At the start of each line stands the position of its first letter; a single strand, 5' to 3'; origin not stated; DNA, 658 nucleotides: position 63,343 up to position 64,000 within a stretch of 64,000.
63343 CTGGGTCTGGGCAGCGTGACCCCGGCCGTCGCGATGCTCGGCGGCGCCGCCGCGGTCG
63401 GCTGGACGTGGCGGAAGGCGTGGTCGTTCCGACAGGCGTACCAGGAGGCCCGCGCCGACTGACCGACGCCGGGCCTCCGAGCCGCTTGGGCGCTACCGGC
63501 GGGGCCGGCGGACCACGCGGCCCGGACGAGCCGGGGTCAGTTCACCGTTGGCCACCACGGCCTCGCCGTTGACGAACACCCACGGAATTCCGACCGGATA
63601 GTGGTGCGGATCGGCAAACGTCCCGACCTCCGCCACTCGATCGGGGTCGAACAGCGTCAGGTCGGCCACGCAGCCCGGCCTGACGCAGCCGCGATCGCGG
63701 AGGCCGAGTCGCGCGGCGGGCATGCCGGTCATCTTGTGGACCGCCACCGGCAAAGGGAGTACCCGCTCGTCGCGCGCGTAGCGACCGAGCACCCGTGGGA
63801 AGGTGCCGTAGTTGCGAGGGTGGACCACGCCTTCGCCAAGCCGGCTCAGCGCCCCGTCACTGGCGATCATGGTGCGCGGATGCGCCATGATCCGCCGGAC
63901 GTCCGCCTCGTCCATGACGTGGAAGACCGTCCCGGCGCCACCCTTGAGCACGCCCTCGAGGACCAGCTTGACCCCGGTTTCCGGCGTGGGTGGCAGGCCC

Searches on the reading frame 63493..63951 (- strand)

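Call 75: search_protein_families(library=pfam, proteins=[window:63493-63951:-], max_evalue=0.01)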
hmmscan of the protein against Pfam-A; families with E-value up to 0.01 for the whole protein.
window:63493-63951:- (152 aa): 2 families
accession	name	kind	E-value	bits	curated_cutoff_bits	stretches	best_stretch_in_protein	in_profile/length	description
PF07969.17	Amidohydro_3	-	1.2e-10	42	29.7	1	17-132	358-471/472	Amidohydrolase family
PF01979.26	Amidohydro_1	-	0.0039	16.9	25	1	28-105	246-322/345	Amidohydrolase family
